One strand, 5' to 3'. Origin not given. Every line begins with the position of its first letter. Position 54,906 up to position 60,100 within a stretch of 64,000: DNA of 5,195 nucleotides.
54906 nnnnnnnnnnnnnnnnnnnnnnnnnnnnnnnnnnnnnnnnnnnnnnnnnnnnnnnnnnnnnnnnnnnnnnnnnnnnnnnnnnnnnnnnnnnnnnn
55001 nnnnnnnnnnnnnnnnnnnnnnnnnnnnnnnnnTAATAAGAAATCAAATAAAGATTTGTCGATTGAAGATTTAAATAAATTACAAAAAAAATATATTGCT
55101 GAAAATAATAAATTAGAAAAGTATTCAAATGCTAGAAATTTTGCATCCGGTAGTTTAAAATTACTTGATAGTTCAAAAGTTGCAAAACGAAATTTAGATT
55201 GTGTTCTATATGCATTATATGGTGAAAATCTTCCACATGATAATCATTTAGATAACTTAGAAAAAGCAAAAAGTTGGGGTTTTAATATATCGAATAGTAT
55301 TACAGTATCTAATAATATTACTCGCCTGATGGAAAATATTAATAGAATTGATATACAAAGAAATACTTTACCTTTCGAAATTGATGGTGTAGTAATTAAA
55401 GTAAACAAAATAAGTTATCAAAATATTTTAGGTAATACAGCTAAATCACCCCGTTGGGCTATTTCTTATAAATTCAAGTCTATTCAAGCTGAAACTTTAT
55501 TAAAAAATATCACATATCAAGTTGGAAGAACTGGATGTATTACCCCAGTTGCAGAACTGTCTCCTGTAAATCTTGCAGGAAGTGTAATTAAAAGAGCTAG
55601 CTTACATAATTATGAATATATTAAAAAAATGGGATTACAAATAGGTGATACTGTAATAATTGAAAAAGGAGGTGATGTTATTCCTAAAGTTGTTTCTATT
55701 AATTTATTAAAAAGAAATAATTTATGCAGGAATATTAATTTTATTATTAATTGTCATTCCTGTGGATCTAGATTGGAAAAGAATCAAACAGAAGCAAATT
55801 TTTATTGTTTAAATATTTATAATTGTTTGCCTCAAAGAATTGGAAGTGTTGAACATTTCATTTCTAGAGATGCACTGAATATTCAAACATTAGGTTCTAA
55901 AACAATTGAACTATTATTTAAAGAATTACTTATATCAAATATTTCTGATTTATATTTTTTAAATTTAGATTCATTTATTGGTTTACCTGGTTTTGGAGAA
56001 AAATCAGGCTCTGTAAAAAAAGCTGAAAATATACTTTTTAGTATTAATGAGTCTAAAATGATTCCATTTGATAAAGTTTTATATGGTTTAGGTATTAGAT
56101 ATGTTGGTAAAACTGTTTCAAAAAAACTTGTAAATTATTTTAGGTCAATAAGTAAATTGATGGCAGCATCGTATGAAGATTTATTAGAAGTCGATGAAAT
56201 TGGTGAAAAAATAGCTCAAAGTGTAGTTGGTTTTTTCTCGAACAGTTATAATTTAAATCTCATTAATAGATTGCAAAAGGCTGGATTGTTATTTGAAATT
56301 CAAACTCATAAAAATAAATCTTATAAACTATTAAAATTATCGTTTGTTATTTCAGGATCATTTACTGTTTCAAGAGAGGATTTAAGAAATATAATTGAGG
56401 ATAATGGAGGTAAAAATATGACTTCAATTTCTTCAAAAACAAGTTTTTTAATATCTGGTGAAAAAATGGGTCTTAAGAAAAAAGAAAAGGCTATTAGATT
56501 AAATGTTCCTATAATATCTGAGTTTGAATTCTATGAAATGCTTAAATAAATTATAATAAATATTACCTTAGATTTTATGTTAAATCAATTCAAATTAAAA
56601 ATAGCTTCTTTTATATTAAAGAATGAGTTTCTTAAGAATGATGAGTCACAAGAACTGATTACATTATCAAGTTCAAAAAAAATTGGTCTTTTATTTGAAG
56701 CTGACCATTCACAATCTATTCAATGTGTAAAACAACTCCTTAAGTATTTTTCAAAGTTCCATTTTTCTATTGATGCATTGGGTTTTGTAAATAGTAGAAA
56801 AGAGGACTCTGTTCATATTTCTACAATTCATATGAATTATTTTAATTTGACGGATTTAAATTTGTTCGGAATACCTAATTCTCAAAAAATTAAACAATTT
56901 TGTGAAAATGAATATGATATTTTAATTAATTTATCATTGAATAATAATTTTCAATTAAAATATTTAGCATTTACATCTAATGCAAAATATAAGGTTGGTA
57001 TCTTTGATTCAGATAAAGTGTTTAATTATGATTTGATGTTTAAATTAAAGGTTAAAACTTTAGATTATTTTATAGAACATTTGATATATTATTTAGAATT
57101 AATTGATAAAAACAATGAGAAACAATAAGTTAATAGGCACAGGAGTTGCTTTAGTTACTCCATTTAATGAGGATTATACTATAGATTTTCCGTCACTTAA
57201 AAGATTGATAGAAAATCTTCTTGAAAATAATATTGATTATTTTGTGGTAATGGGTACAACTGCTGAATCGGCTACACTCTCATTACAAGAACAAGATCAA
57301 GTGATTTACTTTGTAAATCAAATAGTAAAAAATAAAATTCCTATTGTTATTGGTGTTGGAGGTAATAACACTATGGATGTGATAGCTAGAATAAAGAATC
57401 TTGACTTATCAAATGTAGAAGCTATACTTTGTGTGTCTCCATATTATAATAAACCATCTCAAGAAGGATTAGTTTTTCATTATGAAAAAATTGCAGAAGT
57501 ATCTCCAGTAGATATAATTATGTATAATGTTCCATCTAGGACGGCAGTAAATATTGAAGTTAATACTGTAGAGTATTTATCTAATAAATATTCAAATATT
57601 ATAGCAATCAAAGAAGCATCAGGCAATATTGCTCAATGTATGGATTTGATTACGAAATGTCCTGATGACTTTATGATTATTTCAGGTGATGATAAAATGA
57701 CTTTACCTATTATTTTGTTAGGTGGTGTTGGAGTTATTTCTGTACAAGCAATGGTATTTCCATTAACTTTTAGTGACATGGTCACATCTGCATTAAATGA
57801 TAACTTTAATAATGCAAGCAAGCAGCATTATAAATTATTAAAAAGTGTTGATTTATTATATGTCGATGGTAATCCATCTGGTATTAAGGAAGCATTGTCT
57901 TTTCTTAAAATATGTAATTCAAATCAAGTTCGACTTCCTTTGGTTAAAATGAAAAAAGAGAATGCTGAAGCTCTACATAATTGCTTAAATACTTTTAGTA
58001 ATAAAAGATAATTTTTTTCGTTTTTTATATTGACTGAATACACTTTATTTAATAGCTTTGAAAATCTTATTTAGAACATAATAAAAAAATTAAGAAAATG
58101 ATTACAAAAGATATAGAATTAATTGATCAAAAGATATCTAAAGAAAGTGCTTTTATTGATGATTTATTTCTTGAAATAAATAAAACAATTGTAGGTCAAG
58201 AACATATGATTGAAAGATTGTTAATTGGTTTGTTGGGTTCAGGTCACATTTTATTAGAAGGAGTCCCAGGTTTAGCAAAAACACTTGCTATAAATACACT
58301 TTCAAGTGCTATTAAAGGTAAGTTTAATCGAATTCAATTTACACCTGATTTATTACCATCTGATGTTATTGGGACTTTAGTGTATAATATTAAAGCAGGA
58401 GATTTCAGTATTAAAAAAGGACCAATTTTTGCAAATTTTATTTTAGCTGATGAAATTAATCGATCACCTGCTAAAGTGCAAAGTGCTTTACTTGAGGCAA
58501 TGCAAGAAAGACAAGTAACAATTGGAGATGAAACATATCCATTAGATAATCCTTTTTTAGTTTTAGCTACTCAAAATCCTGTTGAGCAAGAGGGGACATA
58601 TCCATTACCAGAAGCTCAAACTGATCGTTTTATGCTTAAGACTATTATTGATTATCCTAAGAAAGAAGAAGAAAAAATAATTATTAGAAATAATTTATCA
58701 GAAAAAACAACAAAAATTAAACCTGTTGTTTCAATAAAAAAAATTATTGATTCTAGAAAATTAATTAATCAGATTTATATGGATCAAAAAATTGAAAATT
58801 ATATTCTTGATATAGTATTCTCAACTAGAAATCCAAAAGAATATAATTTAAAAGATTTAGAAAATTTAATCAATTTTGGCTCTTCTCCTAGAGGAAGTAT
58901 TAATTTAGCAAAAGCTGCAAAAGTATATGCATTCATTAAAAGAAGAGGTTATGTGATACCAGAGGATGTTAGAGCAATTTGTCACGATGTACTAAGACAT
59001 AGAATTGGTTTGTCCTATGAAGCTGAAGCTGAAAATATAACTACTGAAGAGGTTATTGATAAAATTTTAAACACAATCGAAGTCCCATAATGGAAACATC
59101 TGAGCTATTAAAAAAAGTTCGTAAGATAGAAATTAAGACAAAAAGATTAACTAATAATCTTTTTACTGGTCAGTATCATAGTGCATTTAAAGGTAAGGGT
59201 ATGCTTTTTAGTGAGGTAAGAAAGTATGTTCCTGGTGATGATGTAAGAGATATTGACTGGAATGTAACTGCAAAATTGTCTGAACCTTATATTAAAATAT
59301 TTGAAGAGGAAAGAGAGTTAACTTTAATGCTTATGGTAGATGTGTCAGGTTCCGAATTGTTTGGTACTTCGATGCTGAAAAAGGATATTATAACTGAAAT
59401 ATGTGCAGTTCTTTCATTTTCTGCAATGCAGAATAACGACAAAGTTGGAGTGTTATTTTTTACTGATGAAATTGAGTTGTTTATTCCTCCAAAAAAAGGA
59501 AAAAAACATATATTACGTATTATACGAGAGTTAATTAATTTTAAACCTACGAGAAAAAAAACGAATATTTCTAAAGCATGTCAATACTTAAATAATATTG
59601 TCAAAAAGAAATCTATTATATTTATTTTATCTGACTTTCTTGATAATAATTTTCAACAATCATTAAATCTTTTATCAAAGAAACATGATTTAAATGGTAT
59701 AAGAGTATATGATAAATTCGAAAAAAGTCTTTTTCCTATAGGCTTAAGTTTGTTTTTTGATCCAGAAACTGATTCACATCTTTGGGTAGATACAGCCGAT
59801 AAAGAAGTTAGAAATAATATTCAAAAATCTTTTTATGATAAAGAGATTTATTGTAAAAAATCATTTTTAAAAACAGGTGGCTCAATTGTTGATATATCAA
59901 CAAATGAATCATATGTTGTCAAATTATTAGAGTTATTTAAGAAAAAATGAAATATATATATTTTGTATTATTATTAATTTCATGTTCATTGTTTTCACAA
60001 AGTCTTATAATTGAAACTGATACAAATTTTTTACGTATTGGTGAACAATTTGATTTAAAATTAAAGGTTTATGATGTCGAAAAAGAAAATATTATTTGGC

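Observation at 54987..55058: Essential NAD-dependent DNA ligase gene split by a one-base excess in a 13-A tract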

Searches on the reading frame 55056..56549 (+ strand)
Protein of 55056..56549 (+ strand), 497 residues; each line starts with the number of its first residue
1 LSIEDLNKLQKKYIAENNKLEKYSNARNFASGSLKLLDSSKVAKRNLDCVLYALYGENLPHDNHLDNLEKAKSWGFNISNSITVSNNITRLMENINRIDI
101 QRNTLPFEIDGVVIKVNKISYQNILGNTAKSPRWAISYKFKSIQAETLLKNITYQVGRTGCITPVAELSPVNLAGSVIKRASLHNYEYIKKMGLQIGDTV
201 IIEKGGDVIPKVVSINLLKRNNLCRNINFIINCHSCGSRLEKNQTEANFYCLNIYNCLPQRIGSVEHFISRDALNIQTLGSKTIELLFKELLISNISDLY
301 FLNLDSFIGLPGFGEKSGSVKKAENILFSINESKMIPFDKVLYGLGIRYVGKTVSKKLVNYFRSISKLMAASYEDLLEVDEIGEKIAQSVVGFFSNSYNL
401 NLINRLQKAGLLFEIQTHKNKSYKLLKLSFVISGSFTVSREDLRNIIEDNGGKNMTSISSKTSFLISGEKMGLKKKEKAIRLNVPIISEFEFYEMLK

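Call 16: find_encoding_contigs(protein=window:55056-56549:+, flank=10000, max_places=10)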
Protein window:55056-56549:+ (497 aa): no gene with exactly this product is on record in the collection.

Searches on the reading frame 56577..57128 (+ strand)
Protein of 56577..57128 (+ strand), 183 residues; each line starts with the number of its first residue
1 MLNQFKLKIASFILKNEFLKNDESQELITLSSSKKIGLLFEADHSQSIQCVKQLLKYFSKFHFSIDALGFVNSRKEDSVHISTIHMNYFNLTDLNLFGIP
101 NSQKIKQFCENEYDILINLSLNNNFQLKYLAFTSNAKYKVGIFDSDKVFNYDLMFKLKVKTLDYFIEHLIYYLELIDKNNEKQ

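Call 15: search_protein_families(library=pfam, proteins=[window:56577-57128:+], max_evalue=0.00001)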
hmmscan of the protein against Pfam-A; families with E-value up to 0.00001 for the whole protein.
window:56577-57128:+ (183 aa): 1 family
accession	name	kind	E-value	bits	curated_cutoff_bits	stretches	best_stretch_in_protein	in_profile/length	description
PF21857.2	DUF6913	-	5.3e-28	98.4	27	1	6-176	1-166/166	Family of unknown function (DUF6913)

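Call 17: find_encoding_contigs(protein=window:56577-57128:+, flank=10000, max_places=10)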
Protein window:56577-57128:+ (183 aa): 14 contigs read that carry it; 10 places shown.
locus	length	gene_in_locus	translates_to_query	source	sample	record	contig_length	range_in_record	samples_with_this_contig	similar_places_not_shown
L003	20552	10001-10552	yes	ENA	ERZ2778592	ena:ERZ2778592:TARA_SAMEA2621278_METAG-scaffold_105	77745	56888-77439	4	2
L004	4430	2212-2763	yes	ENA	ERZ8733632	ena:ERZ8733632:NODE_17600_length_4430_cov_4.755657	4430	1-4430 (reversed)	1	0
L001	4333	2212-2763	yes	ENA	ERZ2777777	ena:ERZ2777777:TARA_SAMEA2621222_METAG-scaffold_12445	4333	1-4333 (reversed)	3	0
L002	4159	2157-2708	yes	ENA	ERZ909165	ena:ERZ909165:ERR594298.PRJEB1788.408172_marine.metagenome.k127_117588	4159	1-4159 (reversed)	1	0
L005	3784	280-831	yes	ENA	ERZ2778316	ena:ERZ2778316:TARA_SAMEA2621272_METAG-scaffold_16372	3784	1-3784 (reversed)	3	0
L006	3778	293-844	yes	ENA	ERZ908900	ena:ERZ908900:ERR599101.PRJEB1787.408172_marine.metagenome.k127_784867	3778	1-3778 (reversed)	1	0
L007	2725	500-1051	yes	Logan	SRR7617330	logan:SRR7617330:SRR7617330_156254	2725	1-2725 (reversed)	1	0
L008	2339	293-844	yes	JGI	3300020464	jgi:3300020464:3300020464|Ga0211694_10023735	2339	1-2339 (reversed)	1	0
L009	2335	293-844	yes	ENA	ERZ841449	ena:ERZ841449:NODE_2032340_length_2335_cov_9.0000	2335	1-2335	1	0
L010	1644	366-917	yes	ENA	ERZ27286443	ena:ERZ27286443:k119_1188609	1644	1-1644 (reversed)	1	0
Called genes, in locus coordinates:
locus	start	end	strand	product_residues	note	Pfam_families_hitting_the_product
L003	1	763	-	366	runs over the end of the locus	-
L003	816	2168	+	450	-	-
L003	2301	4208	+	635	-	PF00012:HSP70, PF06723:MreB_Mbl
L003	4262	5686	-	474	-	PF11638:DnaA_N, PF00308:Bac_DnaA, PF00004:AAA (weak), PF01695:IstB_IS21, PF08299:Bac_DnaA_C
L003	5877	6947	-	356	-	PF00383:dCMP_cyt_deam_1, PF14437:MafB19-deam (weak), PF01872:RibD_C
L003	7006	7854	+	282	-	PF05175:MTS, PF06325:PrmA, PF13847:Methyltransf_31, PF08241:Methyltransf_11 (weak), PF13649:Methyltransf_25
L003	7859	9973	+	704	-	PF22745:Nlig-Ia, PF01653:DNA_ligase_aden, PF12738:PTCB-BRCT (faint), PF03120:OB_DNA_ligase, PF03119:DNA_ligase_ZBD (weak), PF14520:HHH_5 (faint), PF12826:HHH_2, PF00533:BRCT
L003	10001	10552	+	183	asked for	PF21857:DUF6913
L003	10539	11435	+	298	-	PF00701:DHDPS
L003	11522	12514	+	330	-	PF20030:bpMoxR, PF07726:AAA_3, PF07728:AAA_5, PF17863:AAA_lid_2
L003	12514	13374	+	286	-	PF01882:DUF58, PF13519:VWA_2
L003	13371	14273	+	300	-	-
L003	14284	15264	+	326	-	PF07584:BatA, PF00092:VWA, PF13519:VWA_2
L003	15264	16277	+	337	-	PF07584:BatA (weak), PF00092:VWA, PF13519:VWA_2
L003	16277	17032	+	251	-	-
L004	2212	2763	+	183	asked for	PF21857:DUF6913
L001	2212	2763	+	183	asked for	PF21857:DUF6913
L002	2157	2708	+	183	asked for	PF21857:DUF6913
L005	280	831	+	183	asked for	PF21857:DUF6913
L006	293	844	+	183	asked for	PF21857:DUF6913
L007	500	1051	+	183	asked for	PF21857:DUF6913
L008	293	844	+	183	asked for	PF21857:DUF6913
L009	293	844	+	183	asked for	PF21857:DUF6913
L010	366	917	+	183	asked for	PF21857:DUF6913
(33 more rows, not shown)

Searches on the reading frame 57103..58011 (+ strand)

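Call 15: search_protein_families(library=pfam, proteins=[window:57103-58011:+], max_evalue=0.00001)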
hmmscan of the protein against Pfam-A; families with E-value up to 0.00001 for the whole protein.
window:57103-58011:+ (302 aa): 1 family
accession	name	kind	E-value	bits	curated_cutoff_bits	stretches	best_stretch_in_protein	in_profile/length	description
PF00701.28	DHDPS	-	6.9e-75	251.9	22.1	1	12-296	4-287/289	Dihydrodipicolinate synthetase family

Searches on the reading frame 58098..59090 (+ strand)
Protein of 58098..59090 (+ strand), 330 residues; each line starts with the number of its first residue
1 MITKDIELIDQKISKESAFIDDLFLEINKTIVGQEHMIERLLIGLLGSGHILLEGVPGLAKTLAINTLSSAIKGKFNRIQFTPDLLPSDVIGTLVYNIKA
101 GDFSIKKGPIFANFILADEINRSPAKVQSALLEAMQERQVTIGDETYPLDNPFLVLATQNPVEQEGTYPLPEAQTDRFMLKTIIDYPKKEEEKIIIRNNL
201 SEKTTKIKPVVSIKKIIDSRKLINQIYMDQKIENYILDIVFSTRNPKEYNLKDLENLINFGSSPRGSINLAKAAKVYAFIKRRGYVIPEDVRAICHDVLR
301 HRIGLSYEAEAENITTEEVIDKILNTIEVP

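Call 15: search_protein_families(library=pfam, proteins=[window:58098-59090:+], max_evalue=0.00001)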
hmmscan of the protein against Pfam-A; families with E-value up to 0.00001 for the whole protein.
window:58098-59090:+ (330 aa): 4 families
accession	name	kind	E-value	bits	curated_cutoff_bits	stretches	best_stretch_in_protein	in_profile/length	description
PF07726.17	AAA_3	-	1.3e-64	216.4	27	1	50-180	1-131/131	ATPase family associated with various cellular activities (AAA)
PF17863.7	AAA_lid_2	-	1.5e-20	73.1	22.7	1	257-323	8-74/74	AAA lid domain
PF20030.5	bpMoxR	-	4.1e-15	55.8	27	1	25-198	8-180/205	MoxR domain in the MoxR-vWA-beta-propeller ternary systems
PF07728.20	AAA_5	-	2.2e-13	50.8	22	1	50-178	1-139/139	AAA domain (dynein-related subfamily)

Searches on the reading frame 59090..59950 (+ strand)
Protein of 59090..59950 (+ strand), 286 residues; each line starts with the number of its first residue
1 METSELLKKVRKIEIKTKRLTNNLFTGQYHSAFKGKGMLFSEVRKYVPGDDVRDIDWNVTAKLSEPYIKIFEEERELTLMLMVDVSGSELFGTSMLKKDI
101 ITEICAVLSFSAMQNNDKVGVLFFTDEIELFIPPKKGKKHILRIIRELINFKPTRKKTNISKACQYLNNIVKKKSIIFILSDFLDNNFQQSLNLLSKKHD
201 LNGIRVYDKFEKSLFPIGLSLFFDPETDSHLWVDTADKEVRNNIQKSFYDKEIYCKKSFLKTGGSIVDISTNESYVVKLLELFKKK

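Call 14: search_protein_families(library=pfam, proteins=[window:59090-59950:+], max_evalue=0.00001)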
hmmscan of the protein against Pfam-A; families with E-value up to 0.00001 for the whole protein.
window:59090-59950:+ (286 aa): 2 families
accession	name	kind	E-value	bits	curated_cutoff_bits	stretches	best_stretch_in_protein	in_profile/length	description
PF01882.25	DUF58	-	9.5e-72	241.1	23.4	1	42-250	1-212/216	Protein of unknown function DUF58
PF13519.12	VWA_2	-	2.4e-17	63.9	27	1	79-183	1-106/107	von Willebrand factor type A domain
